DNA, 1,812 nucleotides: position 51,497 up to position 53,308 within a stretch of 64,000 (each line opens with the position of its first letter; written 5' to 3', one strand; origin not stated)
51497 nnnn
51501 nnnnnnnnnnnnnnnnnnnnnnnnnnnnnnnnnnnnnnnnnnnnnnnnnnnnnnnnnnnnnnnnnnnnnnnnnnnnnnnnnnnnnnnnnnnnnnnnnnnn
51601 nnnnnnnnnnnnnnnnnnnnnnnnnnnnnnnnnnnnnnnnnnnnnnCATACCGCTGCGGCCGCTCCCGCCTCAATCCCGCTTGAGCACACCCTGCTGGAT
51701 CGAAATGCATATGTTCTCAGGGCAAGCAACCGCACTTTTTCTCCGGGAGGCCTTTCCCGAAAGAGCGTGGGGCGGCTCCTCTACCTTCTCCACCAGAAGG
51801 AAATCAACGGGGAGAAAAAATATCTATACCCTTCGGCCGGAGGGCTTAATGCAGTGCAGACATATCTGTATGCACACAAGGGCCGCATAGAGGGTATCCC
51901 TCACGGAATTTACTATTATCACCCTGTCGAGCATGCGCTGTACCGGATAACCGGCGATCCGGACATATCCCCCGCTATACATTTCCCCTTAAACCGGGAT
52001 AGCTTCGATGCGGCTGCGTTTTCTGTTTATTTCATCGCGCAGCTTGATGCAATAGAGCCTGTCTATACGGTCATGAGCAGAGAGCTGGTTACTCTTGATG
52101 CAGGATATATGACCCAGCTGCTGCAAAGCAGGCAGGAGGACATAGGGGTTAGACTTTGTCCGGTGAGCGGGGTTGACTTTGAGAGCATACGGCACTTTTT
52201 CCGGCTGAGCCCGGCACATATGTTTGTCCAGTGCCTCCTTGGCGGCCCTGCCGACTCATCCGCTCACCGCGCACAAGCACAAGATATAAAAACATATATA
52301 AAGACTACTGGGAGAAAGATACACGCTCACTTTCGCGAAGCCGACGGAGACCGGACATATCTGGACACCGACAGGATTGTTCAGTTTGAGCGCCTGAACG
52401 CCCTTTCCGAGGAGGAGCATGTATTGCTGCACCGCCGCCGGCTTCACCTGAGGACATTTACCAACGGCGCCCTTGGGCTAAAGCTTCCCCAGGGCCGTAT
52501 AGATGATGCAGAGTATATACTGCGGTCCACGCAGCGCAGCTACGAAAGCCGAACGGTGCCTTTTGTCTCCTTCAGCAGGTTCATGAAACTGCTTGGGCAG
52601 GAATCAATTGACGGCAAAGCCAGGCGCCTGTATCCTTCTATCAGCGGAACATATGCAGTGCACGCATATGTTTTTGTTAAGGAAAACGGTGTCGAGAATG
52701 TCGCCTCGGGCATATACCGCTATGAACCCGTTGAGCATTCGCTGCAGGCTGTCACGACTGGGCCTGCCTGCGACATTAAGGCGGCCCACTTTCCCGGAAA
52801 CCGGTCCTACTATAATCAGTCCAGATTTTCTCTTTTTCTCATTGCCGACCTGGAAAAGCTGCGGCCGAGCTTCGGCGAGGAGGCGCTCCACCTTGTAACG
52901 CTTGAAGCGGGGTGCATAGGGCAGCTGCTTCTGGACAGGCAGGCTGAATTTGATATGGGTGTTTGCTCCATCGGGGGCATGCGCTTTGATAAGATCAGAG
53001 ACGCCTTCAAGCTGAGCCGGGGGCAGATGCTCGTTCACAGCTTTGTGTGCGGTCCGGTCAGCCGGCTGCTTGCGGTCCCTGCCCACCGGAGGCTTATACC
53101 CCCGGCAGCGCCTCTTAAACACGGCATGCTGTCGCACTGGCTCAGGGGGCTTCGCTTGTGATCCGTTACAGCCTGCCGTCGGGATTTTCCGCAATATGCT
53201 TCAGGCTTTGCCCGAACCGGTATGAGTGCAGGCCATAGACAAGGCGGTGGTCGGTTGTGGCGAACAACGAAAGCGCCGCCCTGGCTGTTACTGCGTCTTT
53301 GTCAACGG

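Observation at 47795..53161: NRPS-like enzyme with rare F-(C*)-A-T-T-Ox-Ox architecture: N-terminal formyltransferase and C-terminal tandem SagB/ThcOx-type dehydrogenase repeats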

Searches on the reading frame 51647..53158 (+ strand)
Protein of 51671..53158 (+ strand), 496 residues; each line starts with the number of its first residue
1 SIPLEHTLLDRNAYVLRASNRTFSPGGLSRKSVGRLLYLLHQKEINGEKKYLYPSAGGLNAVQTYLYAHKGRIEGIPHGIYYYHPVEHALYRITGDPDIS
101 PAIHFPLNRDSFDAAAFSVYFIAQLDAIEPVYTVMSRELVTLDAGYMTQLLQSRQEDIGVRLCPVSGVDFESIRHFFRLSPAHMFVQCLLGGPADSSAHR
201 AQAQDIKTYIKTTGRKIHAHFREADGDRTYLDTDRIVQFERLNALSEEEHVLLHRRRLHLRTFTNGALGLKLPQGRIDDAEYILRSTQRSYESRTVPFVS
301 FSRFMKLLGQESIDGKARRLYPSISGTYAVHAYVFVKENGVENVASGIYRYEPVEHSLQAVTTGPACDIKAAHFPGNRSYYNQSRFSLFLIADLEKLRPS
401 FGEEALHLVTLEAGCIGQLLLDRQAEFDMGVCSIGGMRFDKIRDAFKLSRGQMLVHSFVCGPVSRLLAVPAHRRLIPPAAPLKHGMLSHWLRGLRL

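Call 26: search_solved_structures(query=window:51671-53158:+, max_evalue=1, show_alignments=3)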
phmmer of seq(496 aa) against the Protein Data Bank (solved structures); distinct sequences matched with E-value up to 1: 9.
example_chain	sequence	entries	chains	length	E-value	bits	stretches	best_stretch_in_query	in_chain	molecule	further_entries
7ly5_B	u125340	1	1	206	3.8e-22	81.7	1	33-193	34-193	BmdC, oxidase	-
7ly4_A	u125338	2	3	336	1.4e-21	79.8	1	33-193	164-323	BmdC, Oxidase | BmdC, NRPS oxidase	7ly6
7ly7_B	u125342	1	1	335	1.5e-21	79.7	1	33-193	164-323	BmdC, Oxidase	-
3eo7_A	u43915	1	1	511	0.00077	21.3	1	334-456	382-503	Putative Nitroreductase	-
3hoi_A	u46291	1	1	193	0.047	15.4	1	318-453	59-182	FMN-dependent nitroreductase BF3017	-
5lq4_A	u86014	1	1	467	0.18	13.5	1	317-374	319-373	CyaGox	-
8pz5_A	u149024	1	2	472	0.18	13.5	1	317-374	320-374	SagB-type dehydrogenase domain protein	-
5lq4_B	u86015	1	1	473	0.18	13.5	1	317-374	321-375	CyaGox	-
6gos_C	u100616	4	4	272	0.25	13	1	314-416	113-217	Microcin B17-processing protein McbC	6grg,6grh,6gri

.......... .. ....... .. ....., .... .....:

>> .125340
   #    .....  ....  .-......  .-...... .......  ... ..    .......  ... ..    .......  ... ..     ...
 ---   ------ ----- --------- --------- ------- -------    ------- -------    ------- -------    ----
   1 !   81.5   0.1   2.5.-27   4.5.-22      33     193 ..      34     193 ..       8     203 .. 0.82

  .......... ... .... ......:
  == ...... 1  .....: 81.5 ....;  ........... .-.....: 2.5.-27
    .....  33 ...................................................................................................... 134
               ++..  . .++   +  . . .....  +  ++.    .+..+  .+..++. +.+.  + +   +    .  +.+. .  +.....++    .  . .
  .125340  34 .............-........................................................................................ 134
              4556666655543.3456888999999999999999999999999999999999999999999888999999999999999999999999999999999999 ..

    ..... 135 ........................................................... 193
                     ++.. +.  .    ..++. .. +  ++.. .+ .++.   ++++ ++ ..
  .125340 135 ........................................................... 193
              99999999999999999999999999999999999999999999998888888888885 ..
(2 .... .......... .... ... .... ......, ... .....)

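Call 31: find_related_loci(query=A2, collection=genome_contigs, flank=10000)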
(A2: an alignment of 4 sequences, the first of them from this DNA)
Query A2 (504 aa) in genome_contigs; peptide patterns used: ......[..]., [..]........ (x = any residue, [..] = any of these).
76 stretches matched a pattern; 55 encode a relative of the query (tblastn E <= 1e-3); 54 distinct loci.
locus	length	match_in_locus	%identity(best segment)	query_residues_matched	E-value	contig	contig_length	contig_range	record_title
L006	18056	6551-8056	52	5-499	1e-171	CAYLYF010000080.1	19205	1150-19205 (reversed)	MAG TPA_asm: uncultured Thermodesulfobacteriota bacterium isolate binchicken_co47_113 genome assembly, contig: NODE_1913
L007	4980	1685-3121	50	20-483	5e-145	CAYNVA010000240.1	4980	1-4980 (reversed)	MAG TPA_asm: uncultured Thermodesulfobacteriota bacterium isolate binchicken_co255_249 genome assembly, contig: k141_595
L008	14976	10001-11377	47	10-473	1e-130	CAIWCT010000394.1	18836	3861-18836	MAG: uncultured delta proteobacterium isolate AM-2014_bin-3252 genome assembly, contig: bin-3252:394/455, whole genome s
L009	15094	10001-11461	42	3-484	2e-127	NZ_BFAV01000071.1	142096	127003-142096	Desulfocucumis palustris strain NAW-5 NODE_71, whole genome shotgun sequence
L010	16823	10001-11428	46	4-484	2e-126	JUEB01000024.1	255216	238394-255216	MAG: Peptococcaceae bacterium BICA1-7 BICA1a_1157151, whole genome shotgun sequence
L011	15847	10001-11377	43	10-484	4e-125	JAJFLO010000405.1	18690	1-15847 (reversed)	MAG: Verrucomicrobia bacterium isolate OFTM167 OFTM167_404, whole genome shotgun sequence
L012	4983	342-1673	47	10-482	1e-123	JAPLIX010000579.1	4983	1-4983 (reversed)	MAG: Proteobacteria bacterium isolate LacPavin_0419_WC90_MAG_50_6 LacPavin_0419_WC90_scaffold_679213, whole genome shotg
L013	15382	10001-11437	44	10-483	5e-120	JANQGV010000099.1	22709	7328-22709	MAG: Thermodesulfobacteriota bacterium isolate PL23b_bin.63 k99_1280873, whole genome shotgun sequence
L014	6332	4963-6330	44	2-464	2e-115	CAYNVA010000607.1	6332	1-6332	MAG TPA_asm: uncultured Thermodesulfobacteriota bacterium isolate binchicken_co255_249 genome assembly, contig: k141_256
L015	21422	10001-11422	47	10-484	2e-137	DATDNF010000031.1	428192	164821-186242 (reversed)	MAG TPA_asm: Geobacteraceae bacterium isolate SMAG_U430 k141_1259882, whole genome shotgun sequence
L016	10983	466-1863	41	8-472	2e-112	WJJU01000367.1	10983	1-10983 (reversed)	MAG: Chitinivibrionales bacterium isolate RBin_299 k141_1914257, whole genome shotgun sequence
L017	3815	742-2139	44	12-473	3e-114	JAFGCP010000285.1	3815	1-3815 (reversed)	MAG: Deltaproteobacteria bacterium isolate Zod_Metabat.1117 k87_7557311, whole genome shotgun sequence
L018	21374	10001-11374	41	10-469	5e-111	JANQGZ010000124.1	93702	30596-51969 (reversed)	MAG: SAR324 cluster bacterium isolate PL23b_bin.72 k99_2813220, whole genome shotgun sequence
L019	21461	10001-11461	40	6-484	9e-110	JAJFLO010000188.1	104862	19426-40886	MAG: Verrucomicrobia bacterium isolate OFTM167 OFTM167_187, whole genome shotgun sequence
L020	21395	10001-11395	40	19-481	2e-106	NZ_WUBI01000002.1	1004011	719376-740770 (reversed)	Paenibacillus dendrobii strain HJL G12 NODE_2, whole genome shotgun sequence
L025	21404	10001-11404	37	8-471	2e-97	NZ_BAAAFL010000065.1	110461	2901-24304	Fulvivirga kasyanovii strain JCM 16186 sequence65, whole genome shotgun sequence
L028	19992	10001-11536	35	9-471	6e-93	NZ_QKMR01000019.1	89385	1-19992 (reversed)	Ruminiclostridium sufflavum DSM 19573 Ga0056032_scaffold00019.19, whole genome shotgun sequence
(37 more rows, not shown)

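Call 35: search_protein_families(library=pfam, proteins=[L009:7913-15094:+, L028:4562-15922:+, L028:15979-17034:+, L025:5009-12949:+], max_evalue=0.00001)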
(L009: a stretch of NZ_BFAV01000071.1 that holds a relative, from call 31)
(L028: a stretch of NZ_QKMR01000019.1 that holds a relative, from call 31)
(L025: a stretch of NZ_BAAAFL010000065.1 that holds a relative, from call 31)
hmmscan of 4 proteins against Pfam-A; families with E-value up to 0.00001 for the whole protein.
L009:7913-15094:+ (2394 aa): 11 families
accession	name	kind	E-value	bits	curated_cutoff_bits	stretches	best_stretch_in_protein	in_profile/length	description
PF00109.32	ketoacyl-synt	-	1.5e-166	552.7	20.8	2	1948-2193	3-252/252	Beta-ketoacyl synthase, N-terminal domain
PF00501.34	AMP-binding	-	4.2e-92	309.4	29.9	1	45-391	2-384/384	AMP-binding enzyme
PF02801.28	Ketoacyl-synt_C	-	1.9e-72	241.2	20.8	2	2201-2318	1-118/119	Beta-ketoacyl synthase, C-terminal domain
PF00550.31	PP-binding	-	1.5e-24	86.5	20.8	2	568-622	13-67/67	Phosphopantetheine attachment site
PF00881.29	Nitroreductase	-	2.2e-18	67.4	23.5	1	994-1165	4-161/167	Nitroreductase family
PF00108.29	Thiolase_N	-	2.5e-17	63.6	26.4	2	1372-1418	76-122/260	Thiolase, N-terminal domain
PF22336.2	RhiE-like_linker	-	2.9e-14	53.2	27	1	1653-1719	3-66/67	RhiE-like, KS-MAT linker domain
PF16197.11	KAsynt_C_assoc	-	3.2e-14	53.7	33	1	2321-2385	1-53/111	Ketoacyl-synthetase C-terminal extension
PF22621.2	CurL-like_PKS_C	-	1.5e-12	47.8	27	1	1649-1713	2-64/64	CurL-like, PKS C-terminal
PF13193.12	AMP-binding_C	-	6e-10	40.3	24.5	1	450-524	1-76/76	AMP-binding enzyme C-terminal domain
PF23297.2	ACP_SdgA_C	-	9.4e-09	35.7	27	0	560-630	15-87/95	Highly reducing polyketide synthase sdgA, C-terminal ACP domain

L028:4562-15922:+ (3787 aa): 9 families
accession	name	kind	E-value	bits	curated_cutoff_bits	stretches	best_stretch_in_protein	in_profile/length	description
PF00501.34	AMP-binding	-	3e-160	533.7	29.9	2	983-1339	1-384/384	AMP-binding enzyme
PF00668.25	Condensation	-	1.1e-150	502.8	30.6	3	2326-2763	4-453/456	Condensation domain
PF07993.18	NAD_binding_4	-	2.1e-64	217.6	20.1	1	3420-3665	1-258/258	Male sterility protein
PF00550.31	PP-binding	-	1.9e-57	191.8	20.8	4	1725-1788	3-67/67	Phosphopantetheine attachment site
PF13193.12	AMP-binding_C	-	9.2e-25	87.8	24.5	2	1399-1473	2-76/76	AMP-binding enzyme C-terminal domain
PF01370.27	Epimerase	-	3.6e-11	43.4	20.9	1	3418-3625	1-178/240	NAD dependent epimerase/dehydratase family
PF02719.21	Polysacc_synt_2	-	2.2e-08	34.1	20.2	1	3418-3551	1-128/293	Polysaccharide biosynthesis protein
PF00881.29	Nitroreductase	-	5.3e-07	30.4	23.5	0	1844-2011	10-165/167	Nitroreductase family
PF23297.2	ACP_SdgA_C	-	2.3e-06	28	27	0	3310-3390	9-91/95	Highly reducing polyketide synthase sdgA, C-terminal ACP domain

L028:15979-17034:+ (352 aa): 0 families

L025:5009-12949:+ (2647 aa): 5 families
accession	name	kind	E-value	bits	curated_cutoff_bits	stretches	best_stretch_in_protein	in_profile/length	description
PF00668.25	Condensation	-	2.9e-150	501.4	30.6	3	2185-2635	3-454/456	Condensation domain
PF00501.34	AMP-binding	-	4.5e-91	305.9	29.9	1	962-1317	1-384/384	AMP-binding enzyme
PF00550.31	PP-binding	-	4.1e-22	78.6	20.8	2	1570-1633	2-67/67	Phosphopantetheine attachment site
PF00881.29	Nitroreductase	-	8.1e-18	65.6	23.5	2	1708-1853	27-161/167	Nitroreductase family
PF13193.12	AMP-binding_C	-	4.8e-13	50.3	24.5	1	1377-1450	2-76/76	AMP-binding enzyme C-terminal domain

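Call 91: predict_structure(alignment_id=A2)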
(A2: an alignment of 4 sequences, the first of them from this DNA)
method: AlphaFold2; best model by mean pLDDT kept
length: 504 residues; sequences in the alignment: 4
mean_pLDDT: 77.6   pTM: 0.84
mean pLDDT of the five models: 77.6, 75.7, 74.3, 71.1, 65.1
residues with pLDDT >= 90: 142; 70-90: 237; 50-70: 70; < 50: 55
segments of 3 or more residues with pLDDT < 50: 206-210, 230-254, 488-504
pLDDT, mean of each block of 10 residues (from residue 1): 64 79 60 88 92 85 72 92 93 91 78 80 91 67 73 91 84 76 80 87 56 70 67 37 38 48 57 70 81 84 94 91 81 85 93 92 91 74 79 94 85 85 92 90 75 86 91 81 63 42 40
secondary structure, 60 per line:
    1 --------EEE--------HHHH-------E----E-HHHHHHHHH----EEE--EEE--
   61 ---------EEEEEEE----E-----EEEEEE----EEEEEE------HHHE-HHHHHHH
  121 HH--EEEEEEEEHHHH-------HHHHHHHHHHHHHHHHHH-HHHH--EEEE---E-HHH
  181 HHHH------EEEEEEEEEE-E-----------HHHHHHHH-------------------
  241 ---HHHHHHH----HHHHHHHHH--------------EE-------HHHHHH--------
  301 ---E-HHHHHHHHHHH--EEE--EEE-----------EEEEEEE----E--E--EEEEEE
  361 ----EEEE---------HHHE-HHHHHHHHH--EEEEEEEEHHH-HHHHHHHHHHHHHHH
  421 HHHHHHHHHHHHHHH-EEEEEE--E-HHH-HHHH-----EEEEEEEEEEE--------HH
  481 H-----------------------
elements in order: E9-11 H20-23 H38-46 E51-53 E56-58 E70-76 E87-92 E97-102 H114-122 E125-132 H133-136 H144-161 H163-166 E169-172 H178-184 E191-200 H214-221 H244-250 H255-263 H287-292 H306-316 E319-321 E324-326 E338-344 E355-360 E365-368 H383-391 E394-401 H406-435 E437-442 H451-454 E460-470

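Call 93: fold_search(model_id=the predicted structure, library=pdb)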
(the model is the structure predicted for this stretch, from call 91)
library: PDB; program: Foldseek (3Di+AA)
matches with E <= 10: 323; with E <= 0.001: 60
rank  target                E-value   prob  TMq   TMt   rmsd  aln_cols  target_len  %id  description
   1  3eo7                  8.3e-20  1.00  0.57  0.59  11.4       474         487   16  Crystal structure of a putative nitroreductase (ava_2154) from anabaena variabilis atcc 29413 at 1.80 A resolution (released 2008-10-28)
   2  7ly7_B                7.0e-18  1.00  0.41  0.62  14.2       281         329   26  Crystal structure of the elongation module of the bacillamide NRPS, BmdB, in complex with the oxidase BmdC (released 2022-02-02)
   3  7ly4_A                1.0e-16  1.00  0.37  0.58   1.6       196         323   29  Cryo-EM structure of the elongation module of the bacillamide NRPS, BmdB, in complex with the oxidase, BmdC (released 2022-02-02)
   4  7ly5_B                8.3e-15  1.00  0.35  0.92   2.0       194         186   29  Proteolyzed crystal structure of the bacillamide NRPS, BmdB, in complex with the oxidase BmdC (released 2022-02-02)
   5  5lq4_A                4.5e-10  1.00  0.32  0.36   3.4       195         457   18  The Structure of ThcOx, the First Oxidase Protein from the Cyanobactin Pathways (released 2016-11-09)
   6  3hoi                  4.7e-10  1.00  0.30  0.75   2.9       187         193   20  Crystal structure of FMN-dependent nitroreductase BF3017 from Bacteroides fragilis NCTC 9343 (YP_212631.1) from Bacteroi (released 2009-06-23)
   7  5lq4_B                7.9e-10  1.00  0.33  0.35   3.9       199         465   18  The Structure of ThcOx, the First Oxidase Protein from the Cyanobactin Pathways (released 2016-11-09)
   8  8pz5_A                8.8e-10  1.00  0.32  0.36  21.6       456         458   12  Structure of ThcOx, solved at wavelength 3.099 A (released 2023-10-25)
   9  8cqs_A                1.2e-09  1.00  0.30  0.75   2.8       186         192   20  Flavin mononucleotide-dependent nitroreductase B.thetaiotaomicron (BT_0217) (released 2024-03-27)
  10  3hj9_A                1.3e-09  1.00  0.31  0.70   2.7       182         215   17  Crystal structure of a putative nitroreductase (reut_a1228) from ralstonia eutropha jmp134 at 2.00 A resolution (released 2009-06-16)
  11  6gos_C                1.3e-09  1.00  0.36  0.64   5.0       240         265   16  E. coli Microcin synthetase McbBCD complex with pro-MccB17 bound (released 2019-01-30)
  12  3hj9_B                1.9e-09  1.00  0.31  0.71   2.8       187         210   18  Crystal structure of a putative nitroreductase (reut_a1228) from ralstonia eutropha jmp134 at 2.00 A resolution (released 2009-06-16)
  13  6grh_C                2.6e-09  1.00  0.36  0.64   4.5       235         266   16  E. coli Microcin synthetase McbBCD complex with truncated pro-MccB17 bound (released 2019-01-30)
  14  8cqs_B                3.0e-09  1.00  0.30  0.74   2.8       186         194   20  Flavin mononucleotide-dependent nitroreductase B.thetaiotaomicron (BT_0217) (released 2024-03-27)
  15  2i7h_A                2.2e-05  1.00  0.24  0.56   5.3       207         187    9  Crystal Structure of the Nitroreductase-like Family Protein from Bacillus cereus (released 2006-10-03)
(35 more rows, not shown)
